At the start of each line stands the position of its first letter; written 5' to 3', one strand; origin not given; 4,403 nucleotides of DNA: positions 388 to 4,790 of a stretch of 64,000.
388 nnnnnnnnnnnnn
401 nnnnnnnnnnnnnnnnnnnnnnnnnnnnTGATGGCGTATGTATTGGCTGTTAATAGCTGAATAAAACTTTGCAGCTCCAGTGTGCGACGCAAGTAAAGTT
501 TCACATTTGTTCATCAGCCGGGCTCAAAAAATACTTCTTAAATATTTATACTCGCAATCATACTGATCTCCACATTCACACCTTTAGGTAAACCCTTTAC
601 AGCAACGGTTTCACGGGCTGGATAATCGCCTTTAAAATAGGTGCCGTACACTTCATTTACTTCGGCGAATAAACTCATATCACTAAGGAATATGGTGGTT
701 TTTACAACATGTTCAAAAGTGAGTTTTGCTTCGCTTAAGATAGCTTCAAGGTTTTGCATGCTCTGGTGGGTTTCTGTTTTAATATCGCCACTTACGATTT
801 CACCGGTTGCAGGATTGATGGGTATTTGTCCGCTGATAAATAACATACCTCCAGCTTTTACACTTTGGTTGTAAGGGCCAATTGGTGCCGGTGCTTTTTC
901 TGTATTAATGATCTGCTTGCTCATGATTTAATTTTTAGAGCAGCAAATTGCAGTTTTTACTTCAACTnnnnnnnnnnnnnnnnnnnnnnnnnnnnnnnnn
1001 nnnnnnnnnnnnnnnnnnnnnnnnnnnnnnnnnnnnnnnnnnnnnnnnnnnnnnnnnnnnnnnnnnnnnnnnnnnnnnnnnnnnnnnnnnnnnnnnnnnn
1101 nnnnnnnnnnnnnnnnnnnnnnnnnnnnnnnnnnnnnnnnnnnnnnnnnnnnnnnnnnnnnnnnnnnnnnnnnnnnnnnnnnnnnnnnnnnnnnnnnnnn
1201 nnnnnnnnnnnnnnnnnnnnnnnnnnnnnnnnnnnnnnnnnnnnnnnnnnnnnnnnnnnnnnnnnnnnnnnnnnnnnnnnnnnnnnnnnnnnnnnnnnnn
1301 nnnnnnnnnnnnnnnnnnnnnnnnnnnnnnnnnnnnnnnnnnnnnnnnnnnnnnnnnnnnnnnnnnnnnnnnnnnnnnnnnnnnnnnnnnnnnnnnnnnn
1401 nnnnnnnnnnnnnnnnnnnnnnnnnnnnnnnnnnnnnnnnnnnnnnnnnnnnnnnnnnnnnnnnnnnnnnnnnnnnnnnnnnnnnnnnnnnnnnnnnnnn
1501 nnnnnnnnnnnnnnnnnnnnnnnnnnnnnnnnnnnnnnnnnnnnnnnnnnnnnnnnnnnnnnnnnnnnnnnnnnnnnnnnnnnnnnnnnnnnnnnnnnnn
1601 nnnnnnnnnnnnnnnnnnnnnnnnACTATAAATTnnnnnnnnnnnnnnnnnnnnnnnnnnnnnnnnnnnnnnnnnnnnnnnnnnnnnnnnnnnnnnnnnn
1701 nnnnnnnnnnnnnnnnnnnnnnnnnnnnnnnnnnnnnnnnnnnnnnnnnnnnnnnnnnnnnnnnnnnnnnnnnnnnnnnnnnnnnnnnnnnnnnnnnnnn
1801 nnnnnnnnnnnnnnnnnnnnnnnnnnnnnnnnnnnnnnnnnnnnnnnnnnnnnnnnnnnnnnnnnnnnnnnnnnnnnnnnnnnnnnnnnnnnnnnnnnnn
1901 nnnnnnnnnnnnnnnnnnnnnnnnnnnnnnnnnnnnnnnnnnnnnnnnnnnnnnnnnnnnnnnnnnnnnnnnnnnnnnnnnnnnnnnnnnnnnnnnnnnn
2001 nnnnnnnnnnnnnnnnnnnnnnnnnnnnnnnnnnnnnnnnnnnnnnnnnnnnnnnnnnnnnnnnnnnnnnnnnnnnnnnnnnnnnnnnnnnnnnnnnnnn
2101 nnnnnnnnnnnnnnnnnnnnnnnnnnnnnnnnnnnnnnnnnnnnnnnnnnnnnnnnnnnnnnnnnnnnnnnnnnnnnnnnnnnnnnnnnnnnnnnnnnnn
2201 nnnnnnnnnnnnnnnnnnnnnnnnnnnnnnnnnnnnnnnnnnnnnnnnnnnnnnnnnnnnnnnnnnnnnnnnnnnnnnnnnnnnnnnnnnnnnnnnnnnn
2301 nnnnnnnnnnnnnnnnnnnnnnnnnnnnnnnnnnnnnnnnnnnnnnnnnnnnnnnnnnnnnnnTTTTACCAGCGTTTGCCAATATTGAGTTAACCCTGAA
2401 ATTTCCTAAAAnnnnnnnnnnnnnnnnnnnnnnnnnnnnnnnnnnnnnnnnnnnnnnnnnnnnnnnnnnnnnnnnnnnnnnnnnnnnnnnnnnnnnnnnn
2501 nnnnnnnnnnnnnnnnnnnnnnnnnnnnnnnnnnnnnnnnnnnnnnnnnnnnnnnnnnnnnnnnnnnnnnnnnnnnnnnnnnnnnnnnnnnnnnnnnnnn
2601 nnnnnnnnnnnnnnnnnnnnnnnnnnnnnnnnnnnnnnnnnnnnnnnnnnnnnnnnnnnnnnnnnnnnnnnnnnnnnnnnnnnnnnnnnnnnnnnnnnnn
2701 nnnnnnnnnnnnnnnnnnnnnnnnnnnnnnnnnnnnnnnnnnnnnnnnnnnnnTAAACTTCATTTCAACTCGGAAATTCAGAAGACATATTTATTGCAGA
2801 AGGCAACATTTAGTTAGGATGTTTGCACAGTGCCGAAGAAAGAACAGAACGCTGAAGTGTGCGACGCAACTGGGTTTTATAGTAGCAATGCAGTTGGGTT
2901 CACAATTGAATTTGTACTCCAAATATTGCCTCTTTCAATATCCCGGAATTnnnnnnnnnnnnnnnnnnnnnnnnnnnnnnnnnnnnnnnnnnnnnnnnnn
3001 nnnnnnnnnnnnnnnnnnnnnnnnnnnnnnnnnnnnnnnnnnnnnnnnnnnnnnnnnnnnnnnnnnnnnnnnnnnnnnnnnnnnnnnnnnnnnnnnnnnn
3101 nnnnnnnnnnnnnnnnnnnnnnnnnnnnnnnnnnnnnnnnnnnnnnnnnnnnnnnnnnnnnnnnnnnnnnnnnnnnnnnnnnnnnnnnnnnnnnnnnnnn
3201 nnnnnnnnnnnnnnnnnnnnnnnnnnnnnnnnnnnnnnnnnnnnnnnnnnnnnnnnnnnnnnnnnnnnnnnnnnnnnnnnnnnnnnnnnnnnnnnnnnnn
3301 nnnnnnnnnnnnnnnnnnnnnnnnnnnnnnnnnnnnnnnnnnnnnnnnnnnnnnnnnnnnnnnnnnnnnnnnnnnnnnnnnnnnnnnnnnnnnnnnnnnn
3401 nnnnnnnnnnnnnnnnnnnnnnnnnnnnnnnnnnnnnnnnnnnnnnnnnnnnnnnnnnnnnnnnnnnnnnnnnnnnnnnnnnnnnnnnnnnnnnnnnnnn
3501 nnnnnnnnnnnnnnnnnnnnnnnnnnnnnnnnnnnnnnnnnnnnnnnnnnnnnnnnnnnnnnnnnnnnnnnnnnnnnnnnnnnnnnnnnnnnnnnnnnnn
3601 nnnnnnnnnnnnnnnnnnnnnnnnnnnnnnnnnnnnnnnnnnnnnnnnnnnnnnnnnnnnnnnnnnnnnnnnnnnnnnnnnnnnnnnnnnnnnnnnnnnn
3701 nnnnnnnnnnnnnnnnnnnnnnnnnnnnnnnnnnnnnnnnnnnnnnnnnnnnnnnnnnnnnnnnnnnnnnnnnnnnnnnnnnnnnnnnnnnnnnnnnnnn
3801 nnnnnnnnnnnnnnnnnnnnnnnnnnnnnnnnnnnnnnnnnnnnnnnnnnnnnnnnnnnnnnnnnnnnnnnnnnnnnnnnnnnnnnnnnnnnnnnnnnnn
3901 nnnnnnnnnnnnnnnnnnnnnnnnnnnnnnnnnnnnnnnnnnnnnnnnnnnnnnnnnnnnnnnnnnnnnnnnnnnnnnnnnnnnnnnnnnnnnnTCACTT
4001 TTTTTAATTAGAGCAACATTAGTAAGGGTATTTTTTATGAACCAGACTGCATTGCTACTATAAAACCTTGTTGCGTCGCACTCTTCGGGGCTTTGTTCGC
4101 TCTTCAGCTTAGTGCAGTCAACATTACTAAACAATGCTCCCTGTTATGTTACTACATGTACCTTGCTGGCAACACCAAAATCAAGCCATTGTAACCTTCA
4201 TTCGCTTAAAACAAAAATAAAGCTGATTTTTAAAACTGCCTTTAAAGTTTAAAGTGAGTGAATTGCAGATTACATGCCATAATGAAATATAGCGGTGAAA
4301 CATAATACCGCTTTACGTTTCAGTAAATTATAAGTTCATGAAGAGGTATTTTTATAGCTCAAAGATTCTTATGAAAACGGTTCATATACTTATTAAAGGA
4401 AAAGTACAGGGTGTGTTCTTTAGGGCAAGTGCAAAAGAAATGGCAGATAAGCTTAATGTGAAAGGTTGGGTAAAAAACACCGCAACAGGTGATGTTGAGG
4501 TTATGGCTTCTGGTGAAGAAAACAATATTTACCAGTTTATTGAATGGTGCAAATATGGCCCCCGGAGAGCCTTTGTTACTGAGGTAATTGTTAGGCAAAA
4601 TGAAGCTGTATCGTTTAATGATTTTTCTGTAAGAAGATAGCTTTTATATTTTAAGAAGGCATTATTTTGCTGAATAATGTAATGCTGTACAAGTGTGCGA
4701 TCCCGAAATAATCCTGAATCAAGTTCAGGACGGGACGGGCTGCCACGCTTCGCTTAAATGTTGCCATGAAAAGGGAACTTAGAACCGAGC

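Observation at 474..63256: One palindrome-cored repeat family fills nearly every intergenic region (37 half-copies in 64 kb)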

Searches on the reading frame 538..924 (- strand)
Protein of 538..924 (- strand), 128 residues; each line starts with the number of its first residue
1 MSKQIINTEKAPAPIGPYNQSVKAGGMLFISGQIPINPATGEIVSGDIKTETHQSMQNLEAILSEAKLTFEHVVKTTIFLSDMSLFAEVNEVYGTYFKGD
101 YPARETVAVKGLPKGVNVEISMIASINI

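Call 47: find_encoding_contigs(protein=window:538-924:-, flank=10000, max_places=6)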
Protein window:538-924:- (128 aa): 7 contigs read that carry it; 4 places shown.
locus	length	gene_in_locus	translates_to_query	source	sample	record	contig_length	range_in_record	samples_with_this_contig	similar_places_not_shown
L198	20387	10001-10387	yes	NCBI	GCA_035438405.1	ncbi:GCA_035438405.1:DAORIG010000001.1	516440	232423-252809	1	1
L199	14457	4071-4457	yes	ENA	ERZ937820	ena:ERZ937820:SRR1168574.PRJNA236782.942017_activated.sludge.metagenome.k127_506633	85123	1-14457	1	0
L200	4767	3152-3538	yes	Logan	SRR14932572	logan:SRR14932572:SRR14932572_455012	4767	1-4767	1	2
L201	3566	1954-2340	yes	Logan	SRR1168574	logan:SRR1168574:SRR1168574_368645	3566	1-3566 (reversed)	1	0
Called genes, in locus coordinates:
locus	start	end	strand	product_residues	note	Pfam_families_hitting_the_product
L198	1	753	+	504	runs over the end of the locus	PF12741:SusD-like, PF12771:SusD-like_2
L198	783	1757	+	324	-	PF08522:BT_3987-like_N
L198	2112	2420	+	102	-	PF22278:DUF6958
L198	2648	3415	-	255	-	PF00072:Response_reg, PF04397:LytTR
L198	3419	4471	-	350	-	PF06580:His_kinase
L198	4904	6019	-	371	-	PF06580:His_kinase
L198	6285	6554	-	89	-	PF00708:Acylphosphatase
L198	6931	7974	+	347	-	PF14391:DUF4421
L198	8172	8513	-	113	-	PF12840:HTH_20 (faint), PF01022:HTH_5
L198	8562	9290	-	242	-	PF00814:TsaD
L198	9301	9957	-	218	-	PF00725:3HCDH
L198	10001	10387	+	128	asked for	PF01042:Ribonuc_L-PSP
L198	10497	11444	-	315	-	PF01263:Aldose_epim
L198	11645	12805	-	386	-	PF00251:Glyco_hydro_32N (weak), PF04041:Glyco_hydro_130, PF22847:Glyco_hydro_43_rel (weak), PF04616:Glyco_hydro_43 (weak)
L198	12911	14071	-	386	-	-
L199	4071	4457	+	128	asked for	PF01042:Ribonuc_L-PSP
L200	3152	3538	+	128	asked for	PF01042:Ribonuc_L-PSP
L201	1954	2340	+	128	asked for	PF01042:Ribonuc_L-PSP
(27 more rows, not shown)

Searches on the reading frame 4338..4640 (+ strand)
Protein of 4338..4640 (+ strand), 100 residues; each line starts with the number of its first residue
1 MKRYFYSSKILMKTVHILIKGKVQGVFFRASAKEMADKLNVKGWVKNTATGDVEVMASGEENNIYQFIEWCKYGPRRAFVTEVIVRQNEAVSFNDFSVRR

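Call 41: search_protein_families(library=pfam, proteins=[window:4338-4640:+], max_evalue=0.01)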
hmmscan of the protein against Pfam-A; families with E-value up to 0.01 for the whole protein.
window:4338-4640:+ (100 aa): 1 family
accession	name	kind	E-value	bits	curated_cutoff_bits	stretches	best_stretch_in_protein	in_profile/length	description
PF00708.24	Acylphosphatase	-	3.1e-23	82.3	22.5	1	15-97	1-84/85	Acylphosphatase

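Call 48: find_encoding_contigs(protein=window:4338-4640:+, flank=10000, max_places=6)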
Protein window:4338-4640:+ (100 aa): 1 contig read that carries it; 1 place shown.
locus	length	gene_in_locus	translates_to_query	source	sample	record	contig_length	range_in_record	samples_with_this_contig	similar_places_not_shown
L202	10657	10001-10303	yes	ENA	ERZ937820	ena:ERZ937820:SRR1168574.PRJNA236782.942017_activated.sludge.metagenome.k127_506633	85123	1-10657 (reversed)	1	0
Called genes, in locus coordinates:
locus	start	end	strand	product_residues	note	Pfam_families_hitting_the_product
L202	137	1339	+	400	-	PF00704:Glyco_hydro_18, PF23916:TIM-barrel_EndoS (weak)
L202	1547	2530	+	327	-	PF09925:DUF2157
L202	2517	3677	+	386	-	-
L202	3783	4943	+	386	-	PF00251:Glyco_hydro_32N (weak), PF04041:Glyco_hydro_130, PF22847:Glyco_hydro_43_rel (weak), PF04616:Glyco_hydro_43 (weak)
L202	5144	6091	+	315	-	PF01263:Aldose_epim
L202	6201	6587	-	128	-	PF01042:Ribonuc_L-PSP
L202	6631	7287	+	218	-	PF00725:3HCDH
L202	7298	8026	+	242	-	PF00814:TsaD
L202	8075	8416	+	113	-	PF12840:HTH_20 (faint), PF01022:HTH_5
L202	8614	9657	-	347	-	PF14391:DUF4421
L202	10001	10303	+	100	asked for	PF00708:Acylphosphatase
